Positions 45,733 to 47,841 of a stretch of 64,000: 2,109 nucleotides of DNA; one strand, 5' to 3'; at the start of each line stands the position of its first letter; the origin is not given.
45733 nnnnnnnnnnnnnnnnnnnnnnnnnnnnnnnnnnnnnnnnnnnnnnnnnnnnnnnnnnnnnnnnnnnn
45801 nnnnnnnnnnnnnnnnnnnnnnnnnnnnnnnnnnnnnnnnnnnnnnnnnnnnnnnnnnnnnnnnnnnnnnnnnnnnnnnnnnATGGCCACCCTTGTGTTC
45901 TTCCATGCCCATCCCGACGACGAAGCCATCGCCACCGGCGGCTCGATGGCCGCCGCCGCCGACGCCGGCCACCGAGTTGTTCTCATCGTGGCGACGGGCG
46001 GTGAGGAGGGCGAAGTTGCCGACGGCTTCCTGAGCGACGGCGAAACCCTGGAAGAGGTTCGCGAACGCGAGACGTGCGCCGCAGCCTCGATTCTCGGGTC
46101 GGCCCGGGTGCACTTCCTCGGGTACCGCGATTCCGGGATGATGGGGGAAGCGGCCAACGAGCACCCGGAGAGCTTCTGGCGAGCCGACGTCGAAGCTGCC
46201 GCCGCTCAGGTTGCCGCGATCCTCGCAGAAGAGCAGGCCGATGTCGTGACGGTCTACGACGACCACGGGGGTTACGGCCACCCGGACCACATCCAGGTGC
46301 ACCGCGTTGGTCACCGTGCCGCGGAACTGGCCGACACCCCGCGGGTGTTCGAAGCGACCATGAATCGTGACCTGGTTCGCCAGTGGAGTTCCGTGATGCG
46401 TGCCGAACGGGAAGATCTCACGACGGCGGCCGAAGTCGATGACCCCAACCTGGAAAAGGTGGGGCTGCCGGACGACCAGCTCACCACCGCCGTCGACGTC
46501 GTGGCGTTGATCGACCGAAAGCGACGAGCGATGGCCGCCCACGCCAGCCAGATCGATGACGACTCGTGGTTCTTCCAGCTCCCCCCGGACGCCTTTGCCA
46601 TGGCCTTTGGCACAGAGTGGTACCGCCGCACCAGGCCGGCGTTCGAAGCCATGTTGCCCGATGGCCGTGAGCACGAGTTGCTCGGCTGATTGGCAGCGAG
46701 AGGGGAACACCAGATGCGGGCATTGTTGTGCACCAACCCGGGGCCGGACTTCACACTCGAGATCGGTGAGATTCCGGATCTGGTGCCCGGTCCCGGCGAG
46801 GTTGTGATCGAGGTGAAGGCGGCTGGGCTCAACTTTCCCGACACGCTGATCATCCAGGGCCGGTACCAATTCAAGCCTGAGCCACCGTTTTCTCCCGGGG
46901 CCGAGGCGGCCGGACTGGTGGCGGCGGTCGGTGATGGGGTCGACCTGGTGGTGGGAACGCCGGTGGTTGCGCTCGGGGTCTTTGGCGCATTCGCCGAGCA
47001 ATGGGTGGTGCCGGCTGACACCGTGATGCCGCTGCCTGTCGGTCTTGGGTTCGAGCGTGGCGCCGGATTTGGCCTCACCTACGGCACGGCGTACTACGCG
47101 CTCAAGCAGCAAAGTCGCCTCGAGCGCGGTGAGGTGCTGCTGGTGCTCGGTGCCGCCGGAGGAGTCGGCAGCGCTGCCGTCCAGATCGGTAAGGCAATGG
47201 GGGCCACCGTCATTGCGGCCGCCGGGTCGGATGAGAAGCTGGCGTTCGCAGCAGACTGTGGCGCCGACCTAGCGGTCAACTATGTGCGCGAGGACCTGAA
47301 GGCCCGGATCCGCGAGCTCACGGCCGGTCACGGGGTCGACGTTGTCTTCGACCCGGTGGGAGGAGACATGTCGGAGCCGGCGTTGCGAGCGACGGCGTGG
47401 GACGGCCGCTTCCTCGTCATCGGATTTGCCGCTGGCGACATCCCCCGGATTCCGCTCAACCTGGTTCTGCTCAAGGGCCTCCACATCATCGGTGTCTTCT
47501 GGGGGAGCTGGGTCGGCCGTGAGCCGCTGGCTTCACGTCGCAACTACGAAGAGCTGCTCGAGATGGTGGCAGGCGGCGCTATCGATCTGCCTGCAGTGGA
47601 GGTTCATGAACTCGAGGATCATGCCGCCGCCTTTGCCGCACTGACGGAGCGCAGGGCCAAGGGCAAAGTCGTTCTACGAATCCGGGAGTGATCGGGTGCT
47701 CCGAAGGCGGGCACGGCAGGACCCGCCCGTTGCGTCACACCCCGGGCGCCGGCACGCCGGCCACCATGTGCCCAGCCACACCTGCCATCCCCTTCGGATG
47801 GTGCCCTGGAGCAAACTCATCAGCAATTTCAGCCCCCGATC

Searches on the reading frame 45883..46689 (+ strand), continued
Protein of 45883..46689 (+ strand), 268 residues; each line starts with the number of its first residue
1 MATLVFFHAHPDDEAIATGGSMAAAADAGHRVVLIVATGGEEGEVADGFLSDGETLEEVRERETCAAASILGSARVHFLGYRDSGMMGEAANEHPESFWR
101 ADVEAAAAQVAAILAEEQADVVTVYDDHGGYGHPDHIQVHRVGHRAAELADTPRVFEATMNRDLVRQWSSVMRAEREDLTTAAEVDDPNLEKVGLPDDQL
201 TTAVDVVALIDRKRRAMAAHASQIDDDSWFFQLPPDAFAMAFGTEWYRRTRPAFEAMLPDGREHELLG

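Call 73: find_encoding_contigs(protein=P0124, flank=3000, max_places=4)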
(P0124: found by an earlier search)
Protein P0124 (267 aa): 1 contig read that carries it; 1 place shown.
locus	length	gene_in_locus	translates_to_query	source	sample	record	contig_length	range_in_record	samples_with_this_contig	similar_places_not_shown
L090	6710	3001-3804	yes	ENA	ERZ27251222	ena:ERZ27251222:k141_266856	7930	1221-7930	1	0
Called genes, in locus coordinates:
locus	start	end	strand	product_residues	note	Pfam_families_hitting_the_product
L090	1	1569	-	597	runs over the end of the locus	PF02771:Acyl-CoA_dh_N, PF02770:Acyl-CoA_dh_M, PF00441:Acyl-CoA_dh_1, PF22924:ACOX_C_alpha1, PF08028:Acyl-CoA_dh_2, PF12806:Acyl-CoA_dh_C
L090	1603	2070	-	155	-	PF00210:Ferritin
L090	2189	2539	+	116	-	PF03795:YCII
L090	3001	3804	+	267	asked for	PF02585:PIG-L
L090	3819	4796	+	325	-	PF08240:ADH_N, PF00107:ADH_zinc_N, PF13602:ADH_zinc_N_2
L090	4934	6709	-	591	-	?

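Call 75: find_encoding_contigs(protein=P0122, flank=3000, max_places=4)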
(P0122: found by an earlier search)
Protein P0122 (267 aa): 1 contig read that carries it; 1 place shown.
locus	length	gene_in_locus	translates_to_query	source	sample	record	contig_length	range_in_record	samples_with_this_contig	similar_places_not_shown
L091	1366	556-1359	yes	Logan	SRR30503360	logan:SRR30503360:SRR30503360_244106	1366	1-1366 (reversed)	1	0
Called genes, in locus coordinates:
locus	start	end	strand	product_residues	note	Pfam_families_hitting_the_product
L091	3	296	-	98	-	?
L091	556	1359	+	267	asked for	PF02585:PIG-L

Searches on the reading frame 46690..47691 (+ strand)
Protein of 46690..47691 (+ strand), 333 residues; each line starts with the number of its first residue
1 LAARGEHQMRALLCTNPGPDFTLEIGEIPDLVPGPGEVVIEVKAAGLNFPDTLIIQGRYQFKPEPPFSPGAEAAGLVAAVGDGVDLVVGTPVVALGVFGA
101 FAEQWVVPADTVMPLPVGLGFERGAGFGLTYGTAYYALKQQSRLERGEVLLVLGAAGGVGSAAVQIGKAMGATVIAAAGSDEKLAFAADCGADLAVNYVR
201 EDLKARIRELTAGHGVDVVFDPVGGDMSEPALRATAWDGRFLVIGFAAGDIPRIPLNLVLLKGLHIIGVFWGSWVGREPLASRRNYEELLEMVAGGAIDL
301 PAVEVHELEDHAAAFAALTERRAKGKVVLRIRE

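Call 11: search_protein_families(library=pfam, proteins=[window:46690-47691:+])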
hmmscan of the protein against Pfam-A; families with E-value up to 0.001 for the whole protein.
window:46690-47691:+ (333 aa): 3 families
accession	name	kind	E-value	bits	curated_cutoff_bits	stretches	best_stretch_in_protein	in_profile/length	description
PF00107.32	ADH_zinc_N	-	1.1e-32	113.1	31.8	1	158-292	1-126/129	Zinc-binding dehydrogenase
PF08240.17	ADH_N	-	1.3e-15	57.9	23.5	1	34-116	1-103/104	Alcohol dehydrogenase GroES-like domain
PF13602.12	ADH_zinc_N_2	-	6.3e-15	56.7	27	1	191-329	2-134/134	Zinc-binding dehydrogenase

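Call 46: find_encoding_contigs(protein=window:46714-47691:+, flank=2500, max_places=10)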
Protein window:46714-47691:+ (325 aa): 2 contigs read that carry it; 2 places shown.
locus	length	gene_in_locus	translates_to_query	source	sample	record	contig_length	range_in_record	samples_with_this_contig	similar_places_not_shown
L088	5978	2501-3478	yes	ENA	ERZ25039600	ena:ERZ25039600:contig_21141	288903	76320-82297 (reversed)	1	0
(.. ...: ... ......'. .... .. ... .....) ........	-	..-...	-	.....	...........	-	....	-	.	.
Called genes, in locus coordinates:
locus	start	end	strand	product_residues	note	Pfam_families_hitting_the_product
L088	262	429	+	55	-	-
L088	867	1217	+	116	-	PF03795:YCII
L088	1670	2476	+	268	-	PF02585:PIG-L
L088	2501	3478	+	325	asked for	PF08240:ADH_N, PF00107:ADH_zinc_N, PF13602:ADH_zinc_N_2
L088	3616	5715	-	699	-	PF00676:E1_dh, PF02779:Transket_pyr, PF02780:Transketolase_C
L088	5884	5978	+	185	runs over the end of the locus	PF00254:FKBP_C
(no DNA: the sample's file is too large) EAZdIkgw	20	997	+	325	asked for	PF08240:ADH_N, PF00107:ADH_zinc_N, PF13602:ADH_zinc_N_2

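Call 71: search_protein_families(library=ncbifam, proteins=[window:46714-47691:+], max_evalue=0.001)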
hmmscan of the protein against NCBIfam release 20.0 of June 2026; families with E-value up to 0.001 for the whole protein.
window:46714-47691:+ (325 aa): 24 families
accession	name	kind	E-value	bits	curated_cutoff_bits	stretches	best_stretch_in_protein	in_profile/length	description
TIGR02824.1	quinone_pig3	subfamily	6.7e-67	225.8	296.8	1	1-322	1-324/325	putative NAD(P)H quinone oxidoreductase, PIG3 family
NF008024.0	PRK10754.1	subfamily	1.7e-46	158.8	348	1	15-321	16-325/327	NADPH:quinone reductase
NF041183.1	Pks2_ls1_myc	equivalog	8.6e-37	125.6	2400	1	6-323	1411-1729/2086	sulfolipid-1 biosynthesis phthioceranic/hydroxyphthioceranic acid synthase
NF010344.0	PRK13771.1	subfamily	3.8e-36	124.7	349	2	89-322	114-332/334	putative alcohol dehydrogenase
TIGR02823.1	oxido_YhdH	subfamily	8e-29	100.5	297.25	1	26-323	25-324/324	acrylyl-CoA reductase family protein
NF041172.1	AcrlCoa_red_Thmprot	equivalog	9.2e-28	97.1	500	2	90-322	115-333/334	acryloyl-CoA reductase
TIGR01751.1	crot-CoA-red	equivalog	5.1e-24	84.7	378.55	1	89-202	138-253/398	crotonyl-CoA carboxylase/reductase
TIGR03989.1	Rxyl_3153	subfamily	8.3e-23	81.2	440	2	81-267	129-319/370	NDMA-dependent alcohol dehydrogenase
TIGR03451.1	mycoS_dep_FDH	equivalog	8.5e-22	77.4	512.9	2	82-311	120-347/358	S-(hydroxymethyl)mycothiol dehydrogenase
NF003808.0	PRK05396.1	equivalog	1.6e-21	76.5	380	1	82-322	110-339/341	L-threonine 3-dehydrogenase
TIGR00692.1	tdh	equivalog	6.9e-21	74.6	458.35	1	84-321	110-338/340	L-threonine 3-dehydrogenase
NF006940.0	PRK09422.1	equivalog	4.3e-20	71.9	344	1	89-324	113-336/338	alcohol dehydrogenase AdhP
TIGR02825.1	B4_12hDH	equivalog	5.6e-20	72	579.85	1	119-319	121-324/327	leukotriene B4 12-hydroxydehydrogenase/15-oxo-prostaglandin 13-reductase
NF058644.1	CurcmRedCuraProt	equivalog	6.1e-20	71.6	440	1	120-324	123-334/336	NADPH-dependent curcumin/dihydrocurcumin reductase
NF051456.1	acrylyl_AcuI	equivalog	2e-18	66.3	440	1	2-323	2-324/325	acrylyl-CoA reductase (NADPH)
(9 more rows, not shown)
